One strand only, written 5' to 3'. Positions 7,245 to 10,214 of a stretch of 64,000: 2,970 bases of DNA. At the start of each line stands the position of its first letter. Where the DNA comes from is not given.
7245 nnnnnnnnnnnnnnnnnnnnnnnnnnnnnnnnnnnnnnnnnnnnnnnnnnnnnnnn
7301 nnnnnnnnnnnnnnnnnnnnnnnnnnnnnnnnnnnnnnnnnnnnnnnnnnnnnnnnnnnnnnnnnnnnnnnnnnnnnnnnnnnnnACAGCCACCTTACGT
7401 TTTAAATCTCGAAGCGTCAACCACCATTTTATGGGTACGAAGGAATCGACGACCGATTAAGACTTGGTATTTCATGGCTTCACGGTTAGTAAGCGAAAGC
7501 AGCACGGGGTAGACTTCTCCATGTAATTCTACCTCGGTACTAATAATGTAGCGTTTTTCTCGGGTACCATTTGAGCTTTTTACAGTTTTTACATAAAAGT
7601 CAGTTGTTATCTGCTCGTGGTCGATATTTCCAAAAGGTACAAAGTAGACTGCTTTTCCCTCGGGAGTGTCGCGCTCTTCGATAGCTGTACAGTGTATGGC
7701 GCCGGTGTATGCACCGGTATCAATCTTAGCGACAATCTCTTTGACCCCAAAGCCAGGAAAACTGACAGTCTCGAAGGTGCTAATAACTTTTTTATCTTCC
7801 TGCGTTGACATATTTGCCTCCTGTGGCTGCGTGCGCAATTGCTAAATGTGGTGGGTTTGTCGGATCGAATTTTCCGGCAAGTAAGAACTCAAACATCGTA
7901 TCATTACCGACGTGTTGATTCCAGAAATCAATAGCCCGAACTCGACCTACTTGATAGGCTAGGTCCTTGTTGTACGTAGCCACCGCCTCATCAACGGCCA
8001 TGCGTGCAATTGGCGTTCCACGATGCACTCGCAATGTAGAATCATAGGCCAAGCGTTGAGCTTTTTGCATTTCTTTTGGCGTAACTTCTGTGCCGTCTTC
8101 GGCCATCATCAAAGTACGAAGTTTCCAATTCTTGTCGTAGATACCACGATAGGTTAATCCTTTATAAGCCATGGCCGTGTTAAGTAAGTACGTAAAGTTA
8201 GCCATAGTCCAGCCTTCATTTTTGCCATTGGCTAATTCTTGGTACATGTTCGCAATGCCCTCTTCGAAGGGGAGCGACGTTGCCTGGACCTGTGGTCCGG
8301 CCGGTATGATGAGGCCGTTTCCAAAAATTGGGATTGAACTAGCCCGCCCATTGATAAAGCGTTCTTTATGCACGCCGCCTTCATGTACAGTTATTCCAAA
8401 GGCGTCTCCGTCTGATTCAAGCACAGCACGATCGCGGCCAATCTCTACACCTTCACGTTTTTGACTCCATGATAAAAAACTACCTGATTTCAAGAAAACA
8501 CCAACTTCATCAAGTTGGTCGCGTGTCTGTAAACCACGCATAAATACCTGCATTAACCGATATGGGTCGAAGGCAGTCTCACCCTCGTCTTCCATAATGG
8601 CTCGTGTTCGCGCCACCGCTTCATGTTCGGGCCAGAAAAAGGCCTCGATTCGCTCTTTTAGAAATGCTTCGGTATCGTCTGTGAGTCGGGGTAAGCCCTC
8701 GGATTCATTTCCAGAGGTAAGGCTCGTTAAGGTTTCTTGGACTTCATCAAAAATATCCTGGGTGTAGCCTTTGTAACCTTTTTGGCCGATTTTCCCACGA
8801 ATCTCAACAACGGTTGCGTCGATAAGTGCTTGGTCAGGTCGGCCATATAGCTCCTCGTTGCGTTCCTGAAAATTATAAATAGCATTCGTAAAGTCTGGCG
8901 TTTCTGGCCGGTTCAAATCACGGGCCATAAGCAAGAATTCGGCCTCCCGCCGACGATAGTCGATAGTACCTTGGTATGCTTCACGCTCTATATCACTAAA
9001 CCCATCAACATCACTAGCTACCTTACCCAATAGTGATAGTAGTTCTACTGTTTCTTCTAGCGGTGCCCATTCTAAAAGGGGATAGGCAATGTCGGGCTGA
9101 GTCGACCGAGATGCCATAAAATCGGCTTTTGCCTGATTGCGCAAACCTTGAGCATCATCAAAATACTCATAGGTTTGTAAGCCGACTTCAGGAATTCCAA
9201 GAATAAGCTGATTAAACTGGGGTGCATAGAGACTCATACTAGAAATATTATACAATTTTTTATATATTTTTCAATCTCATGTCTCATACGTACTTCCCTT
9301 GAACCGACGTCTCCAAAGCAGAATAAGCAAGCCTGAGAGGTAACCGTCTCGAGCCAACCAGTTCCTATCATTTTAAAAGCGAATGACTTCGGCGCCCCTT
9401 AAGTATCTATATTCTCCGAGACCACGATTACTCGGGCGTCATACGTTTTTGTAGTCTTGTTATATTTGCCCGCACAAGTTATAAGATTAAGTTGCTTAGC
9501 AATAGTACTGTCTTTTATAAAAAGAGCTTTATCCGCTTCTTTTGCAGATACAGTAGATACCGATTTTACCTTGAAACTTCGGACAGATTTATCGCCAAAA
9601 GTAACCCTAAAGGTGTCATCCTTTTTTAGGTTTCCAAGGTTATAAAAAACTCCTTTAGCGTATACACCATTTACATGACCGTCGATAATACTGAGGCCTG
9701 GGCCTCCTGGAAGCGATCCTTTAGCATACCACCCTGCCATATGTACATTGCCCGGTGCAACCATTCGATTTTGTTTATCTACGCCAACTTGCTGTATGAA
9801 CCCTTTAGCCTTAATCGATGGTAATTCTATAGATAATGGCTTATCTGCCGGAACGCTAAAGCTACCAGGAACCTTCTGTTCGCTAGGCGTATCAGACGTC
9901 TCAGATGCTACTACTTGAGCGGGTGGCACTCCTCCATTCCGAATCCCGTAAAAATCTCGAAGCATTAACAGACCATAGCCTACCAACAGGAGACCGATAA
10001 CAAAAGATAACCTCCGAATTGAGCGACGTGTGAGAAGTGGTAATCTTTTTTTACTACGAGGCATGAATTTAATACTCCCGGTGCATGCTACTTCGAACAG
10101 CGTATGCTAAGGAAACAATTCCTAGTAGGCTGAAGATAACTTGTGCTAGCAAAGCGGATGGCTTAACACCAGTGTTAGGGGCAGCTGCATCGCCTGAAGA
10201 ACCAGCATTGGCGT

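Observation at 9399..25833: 16.5-kb sortase-dependent surface-protein island built from paralogous cassettes around the giant kinase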

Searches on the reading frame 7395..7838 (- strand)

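Call 10: search_protein_families(library=pfam, proteins=[window:7395-7838:-], max_evalue=0.001)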
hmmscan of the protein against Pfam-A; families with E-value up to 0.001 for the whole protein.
window:7395-7838:- (147 aa): 1 family
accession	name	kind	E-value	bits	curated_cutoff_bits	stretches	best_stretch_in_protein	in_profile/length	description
PF05618.17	Zn_protease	-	7.2e-18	65.3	27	1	22-144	5-131/138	Putative ATP-dependent zinc protease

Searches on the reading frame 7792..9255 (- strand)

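Call 10: search_protein_families(library=pfam, proteins=[window:7792-9255:-], max_evalue=0.001)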
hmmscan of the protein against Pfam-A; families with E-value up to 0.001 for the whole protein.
window:7792-9255:- (487 aa): 1 family
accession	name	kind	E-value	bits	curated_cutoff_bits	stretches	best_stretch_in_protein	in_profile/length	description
PF08014.17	MATCAP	-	1.2e-07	31.4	27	1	398-471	260-328/365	Microtubule-associated tyrosine carboxypeptidase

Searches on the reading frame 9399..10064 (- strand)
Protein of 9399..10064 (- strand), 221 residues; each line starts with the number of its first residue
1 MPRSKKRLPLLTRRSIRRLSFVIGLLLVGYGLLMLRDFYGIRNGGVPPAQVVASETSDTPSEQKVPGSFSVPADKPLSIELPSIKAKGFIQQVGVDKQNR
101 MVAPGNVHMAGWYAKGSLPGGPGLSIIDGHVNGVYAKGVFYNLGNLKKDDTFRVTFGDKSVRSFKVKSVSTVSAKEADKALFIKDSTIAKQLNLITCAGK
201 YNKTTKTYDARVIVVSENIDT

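Call 4: search_protein_families(library=pfam, proteins=[window:9399-10064:-], max_evalue=0.01)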
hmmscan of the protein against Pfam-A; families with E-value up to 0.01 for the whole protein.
window:9399-10064:- (221 aa): 1 family
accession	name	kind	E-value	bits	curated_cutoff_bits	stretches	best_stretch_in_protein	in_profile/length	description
PF04203.18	Sortase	-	3.9e-17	62.6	26.6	1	79-217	1-123/125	Sortase domain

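Call 5: search_protein_families(library=ncbifam, proteins=[window:9399-10064:-], max_evalue=0.01)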
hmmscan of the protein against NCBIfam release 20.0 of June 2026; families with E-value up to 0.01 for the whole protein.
window:9399-10064:- (221 aa): 6 families
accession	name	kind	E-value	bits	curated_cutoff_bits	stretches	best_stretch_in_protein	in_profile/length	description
NF033748.1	class_F_sortase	subfamily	1.1e-31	109.6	166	1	71-216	6-152/155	class F sortase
TIGR01076.1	sortase_fam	subfamily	1.8e-07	31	39.35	1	113-216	30-132/136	sortase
NF033745.1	class_C_sortase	subfamily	6.2e-06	26.1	160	1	116-200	126-207/220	class C sortase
NF033746.1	class_D_sortase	subfamily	0.00021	21.1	165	1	110-197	37-114/135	class D sortase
NF058671.1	sortase_SrtD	exception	0.00021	21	140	1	110-197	91-168/187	class D sortase, LPxTATN-specific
TIGR03784.1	marine_sortase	equivalog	0.00023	20.8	158.25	1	111-214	79-172/174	class GN sortase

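Call 11: find_encoding_contigs(protein=window:9399-10064:-, flank=10000, max_places=6)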
Protein window:9399-10064:- (221 aa): 11 contigs read that carry it; 6 places shown.
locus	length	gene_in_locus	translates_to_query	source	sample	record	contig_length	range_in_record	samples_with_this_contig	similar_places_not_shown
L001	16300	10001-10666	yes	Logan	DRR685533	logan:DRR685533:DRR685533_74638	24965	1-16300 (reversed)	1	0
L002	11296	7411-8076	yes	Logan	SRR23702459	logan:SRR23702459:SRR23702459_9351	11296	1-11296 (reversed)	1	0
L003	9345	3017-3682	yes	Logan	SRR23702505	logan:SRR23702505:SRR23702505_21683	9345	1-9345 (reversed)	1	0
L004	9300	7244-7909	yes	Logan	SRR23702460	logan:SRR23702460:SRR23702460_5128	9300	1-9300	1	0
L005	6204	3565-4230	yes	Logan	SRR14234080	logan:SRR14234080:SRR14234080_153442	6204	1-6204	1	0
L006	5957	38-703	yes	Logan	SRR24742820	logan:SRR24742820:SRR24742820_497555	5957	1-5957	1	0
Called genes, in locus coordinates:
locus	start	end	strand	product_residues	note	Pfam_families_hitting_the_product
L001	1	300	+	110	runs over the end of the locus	PF08818:DUF1801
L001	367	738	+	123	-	-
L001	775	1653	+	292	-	PF00781:DAGK_cat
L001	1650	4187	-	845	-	PF00690:Cation_ATPase_N, PF00122:E1-E2_ATPase, PF00702:Hydrolase, PF13246:Cation_ATPase, PF08282:Hydrolase_3 (faint), PF00689:Cation_ATPase_C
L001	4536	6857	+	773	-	-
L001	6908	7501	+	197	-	-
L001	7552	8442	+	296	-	-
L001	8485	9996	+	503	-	-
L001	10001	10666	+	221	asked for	PF04203:Sortase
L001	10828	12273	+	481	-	PF08014:MATCAP (faint)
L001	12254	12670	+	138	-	PF05618:RimB-like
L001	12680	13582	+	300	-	PF18030:Rimk_N, PF14397:ATPgrasp_ST (faint), PF02655:ATP-grasp_3, PF02955:GSH-S_ATP, PF08443:RimK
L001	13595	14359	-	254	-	-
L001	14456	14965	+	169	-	-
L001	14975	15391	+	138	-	-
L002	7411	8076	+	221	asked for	PF04203:Sortase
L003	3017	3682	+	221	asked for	PF04203:Sortase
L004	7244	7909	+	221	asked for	PF04203:Sortase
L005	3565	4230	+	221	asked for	PF04203:Sortase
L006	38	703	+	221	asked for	PF04203:Sortase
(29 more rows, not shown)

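Call 36: search_solved_structures(query=window:9399-10064:-, max_evalue=0.001, show_alignments=1)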
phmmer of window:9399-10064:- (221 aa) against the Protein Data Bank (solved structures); distinct sequences matched with E-value up to 0.001: 0.
